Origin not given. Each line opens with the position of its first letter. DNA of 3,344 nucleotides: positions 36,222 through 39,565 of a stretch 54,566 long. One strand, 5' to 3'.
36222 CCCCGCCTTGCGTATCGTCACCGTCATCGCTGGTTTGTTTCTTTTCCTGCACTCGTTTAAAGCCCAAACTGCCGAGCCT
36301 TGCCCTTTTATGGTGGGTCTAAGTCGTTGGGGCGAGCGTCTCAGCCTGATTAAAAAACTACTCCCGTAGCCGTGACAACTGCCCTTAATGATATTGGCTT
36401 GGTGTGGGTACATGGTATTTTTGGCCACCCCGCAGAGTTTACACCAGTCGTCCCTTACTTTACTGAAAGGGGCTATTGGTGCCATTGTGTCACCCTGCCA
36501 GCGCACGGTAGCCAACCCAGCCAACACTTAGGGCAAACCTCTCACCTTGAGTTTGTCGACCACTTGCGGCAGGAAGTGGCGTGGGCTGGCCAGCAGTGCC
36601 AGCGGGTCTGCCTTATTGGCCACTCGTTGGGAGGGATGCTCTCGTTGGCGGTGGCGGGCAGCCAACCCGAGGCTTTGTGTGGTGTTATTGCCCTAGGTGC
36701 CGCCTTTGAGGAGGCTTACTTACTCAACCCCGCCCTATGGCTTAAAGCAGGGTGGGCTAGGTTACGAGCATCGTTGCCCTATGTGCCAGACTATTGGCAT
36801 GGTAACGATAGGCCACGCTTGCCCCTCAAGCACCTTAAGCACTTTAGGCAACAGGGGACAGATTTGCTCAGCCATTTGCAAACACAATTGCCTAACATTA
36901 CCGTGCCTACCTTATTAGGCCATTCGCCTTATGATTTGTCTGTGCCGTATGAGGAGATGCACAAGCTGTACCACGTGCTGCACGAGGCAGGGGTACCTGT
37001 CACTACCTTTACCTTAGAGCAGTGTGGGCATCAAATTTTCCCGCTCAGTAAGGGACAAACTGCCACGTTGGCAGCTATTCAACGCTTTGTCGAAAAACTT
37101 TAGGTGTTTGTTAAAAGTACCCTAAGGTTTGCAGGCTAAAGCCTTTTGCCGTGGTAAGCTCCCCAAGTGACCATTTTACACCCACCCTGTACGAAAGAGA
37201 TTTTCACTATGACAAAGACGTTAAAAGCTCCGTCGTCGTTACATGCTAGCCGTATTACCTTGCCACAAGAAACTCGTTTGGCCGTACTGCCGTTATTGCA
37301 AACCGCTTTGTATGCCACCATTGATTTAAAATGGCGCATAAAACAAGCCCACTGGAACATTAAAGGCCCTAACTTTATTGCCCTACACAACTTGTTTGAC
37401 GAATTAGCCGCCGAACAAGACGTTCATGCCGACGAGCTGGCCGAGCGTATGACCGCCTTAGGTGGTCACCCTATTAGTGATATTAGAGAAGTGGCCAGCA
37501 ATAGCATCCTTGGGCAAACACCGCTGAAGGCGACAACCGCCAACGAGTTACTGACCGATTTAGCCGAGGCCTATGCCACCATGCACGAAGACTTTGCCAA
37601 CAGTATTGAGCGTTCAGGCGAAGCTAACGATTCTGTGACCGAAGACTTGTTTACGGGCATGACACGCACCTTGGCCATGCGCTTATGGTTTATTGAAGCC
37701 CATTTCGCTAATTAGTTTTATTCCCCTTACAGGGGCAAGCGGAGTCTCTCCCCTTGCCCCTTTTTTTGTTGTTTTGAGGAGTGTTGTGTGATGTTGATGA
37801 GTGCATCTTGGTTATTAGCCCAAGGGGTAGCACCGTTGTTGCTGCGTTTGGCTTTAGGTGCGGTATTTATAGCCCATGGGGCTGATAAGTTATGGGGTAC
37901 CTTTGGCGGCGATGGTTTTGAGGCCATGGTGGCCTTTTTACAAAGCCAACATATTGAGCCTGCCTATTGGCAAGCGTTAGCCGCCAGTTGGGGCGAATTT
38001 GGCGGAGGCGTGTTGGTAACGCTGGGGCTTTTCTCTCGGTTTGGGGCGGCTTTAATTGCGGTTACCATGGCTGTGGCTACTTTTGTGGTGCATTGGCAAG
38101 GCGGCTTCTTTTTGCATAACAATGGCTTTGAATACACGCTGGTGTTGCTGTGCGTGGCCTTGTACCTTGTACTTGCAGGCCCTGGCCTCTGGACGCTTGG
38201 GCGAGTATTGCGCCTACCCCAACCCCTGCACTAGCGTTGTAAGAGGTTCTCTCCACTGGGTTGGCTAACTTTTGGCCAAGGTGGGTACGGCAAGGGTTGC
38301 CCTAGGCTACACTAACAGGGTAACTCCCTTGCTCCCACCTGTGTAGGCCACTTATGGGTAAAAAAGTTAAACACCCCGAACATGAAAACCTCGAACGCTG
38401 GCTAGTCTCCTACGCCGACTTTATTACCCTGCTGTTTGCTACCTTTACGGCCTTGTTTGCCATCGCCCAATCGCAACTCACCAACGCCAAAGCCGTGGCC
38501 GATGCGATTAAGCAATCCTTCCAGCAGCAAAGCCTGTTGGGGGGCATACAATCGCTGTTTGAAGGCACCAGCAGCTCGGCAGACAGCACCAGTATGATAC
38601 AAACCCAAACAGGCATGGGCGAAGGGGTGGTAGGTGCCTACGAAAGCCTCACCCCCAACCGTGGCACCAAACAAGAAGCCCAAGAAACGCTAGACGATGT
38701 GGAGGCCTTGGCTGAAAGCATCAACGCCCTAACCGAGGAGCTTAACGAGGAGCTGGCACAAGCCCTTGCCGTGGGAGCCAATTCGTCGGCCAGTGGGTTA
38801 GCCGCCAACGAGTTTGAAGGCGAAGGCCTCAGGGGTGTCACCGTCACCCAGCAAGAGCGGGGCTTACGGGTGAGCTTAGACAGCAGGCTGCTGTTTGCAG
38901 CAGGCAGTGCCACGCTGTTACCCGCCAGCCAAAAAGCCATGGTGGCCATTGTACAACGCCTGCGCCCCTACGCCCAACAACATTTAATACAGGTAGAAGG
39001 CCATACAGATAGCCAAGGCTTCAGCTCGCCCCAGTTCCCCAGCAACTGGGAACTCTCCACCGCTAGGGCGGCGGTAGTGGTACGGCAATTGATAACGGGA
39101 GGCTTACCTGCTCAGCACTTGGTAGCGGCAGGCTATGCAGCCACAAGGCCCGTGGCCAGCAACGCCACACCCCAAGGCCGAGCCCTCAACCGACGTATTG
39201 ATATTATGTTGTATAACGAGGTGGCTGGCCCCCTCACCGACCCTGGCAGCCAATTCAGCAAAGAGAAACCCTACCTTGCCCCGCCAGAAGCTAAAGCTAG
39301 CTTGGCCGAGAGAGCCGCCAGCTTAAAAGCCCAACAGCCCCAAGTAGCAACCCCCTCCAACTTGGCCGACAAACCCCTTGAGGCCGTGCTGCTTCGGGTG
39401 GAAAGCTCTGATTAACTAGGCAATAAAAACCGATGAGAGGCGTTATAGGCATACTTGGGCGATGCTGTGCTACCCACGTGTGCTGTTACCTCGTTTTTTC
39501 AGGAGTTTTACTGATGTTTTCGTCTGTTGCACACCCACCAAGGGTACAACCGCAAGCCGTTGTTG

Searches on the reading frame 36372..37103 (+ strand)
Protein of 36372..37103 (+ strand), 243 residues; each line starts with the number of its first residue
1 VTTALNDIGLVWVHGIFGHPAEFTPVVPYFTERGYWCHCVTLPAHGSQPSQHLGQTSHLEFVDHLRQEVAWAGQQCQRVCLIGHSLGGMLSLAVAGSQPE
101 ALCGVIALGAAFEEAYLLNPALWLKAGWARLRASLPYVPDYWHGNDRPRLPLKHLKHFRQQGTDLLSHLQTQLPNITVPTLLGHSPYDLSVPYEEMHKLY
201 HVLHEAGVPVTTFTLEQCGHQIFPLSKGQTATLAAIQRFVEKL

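Call 36: search_protein_families(library=pfam, proteins=[window:36372-37103:+], max_evalue=0.00001)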
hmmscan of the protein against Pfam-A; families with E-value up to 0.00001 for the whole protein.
window:36372-37103:+ (243 aa): 5 families
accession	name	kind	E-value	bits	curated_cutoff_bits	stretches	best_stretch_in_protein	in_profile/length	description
PF12146.15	Hydrolase_4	-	3.7e-17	62.9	27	1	10-133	7-131/239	Serine aminopeptidase, S33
PF12697.13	Abhydrolase_6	-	1.4e-16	62.2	26.3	1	10-225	1-207/217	Alpha/beta hydrolase family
PF00561.26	Abhydrolase_1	-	6.8e-10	39.5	25.8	1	10-130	3-125/245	alpha/beta hydrolase fold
PF00326.27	Peptidase_S9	-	1.4e-08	35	22.6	1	76-241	63-207/213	Prolyl oligopeptidase family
PF02230.22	Abhydrolase_2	-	2.3e-08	34.6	23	0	35-113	65-141/217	Phospholipase/Carboxylesterase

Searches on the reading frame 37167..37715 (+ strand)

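Call 36: search_protein_families(library=pfam, proteins=[window:37167-37715:+], max_evalue=0.00001)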
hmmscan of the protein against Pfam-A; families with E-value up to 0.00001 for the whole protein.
window:37167-37715:+ (182 aa): 1 family
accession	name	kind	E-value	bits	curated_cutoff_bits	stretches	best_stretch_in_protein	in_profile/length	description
PF00210.30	Ferritin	-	8.9e-24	84.5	24.5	1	44-181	4-137/142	Ferritin-like domain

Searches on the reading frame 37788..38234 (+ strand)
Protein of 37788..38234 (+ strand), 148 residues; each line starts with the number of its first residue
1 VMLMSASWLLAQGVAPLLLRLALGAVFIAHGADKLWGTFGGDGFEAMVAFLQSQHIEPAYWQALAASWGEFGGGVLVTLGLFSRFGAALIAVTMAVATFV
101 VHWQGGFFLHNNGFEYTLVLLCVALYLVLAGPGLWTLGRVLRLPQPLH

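Call 36: search_protein_families(library=pfam, proteins=[window:37788-38234:+], max_evalue=0.00001)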
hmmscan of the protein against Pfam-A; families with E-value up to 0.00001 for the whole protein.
window:37788-38234:+ (148 aa): 1 family
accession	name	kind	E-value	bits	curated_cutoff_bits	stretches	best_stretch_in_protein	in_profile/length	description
PF07681.17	DoxX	-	3.3e-22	79.4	23.6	1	16-103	2-85/85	DoxX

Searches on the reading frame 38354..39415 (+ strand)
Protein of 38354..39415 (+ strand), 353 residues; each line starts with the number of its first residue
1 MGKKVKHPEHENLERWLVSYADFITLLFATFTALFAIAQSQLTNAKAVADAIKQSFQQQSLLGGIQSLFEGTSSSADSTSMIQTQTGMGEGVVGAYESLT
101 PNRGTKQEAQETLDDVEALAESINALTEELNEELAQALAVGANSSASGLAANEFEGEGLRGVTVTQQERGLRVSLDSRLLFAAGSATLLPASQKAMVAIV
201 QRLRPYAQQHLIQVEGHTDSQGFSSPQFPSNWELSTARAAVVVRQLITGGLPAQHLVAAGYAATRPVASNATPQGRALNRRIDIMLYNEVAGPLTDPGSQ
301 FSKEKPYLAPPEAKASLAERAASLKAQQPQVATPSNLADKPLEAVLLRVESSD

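Call 36: search_protein_families(library=pfam, proteins=[window:38354-39415:+], max_evalue=0.00001)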
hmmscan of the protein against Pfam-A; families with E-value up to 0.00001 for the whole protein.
window:38354-39415:+ (353 aa): 2 families
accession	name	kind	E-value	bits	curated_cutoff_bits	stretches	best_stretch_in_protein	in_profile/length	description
PF00691.25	OmpA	-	4.8e-19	69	27.2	1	180-280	1-98/98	OmpA family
PF13677.11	MotB_plug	-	2.1e-13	50.1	24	1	4-56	3-58/58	Membrane MotB of proton-channel complex MotA/MotB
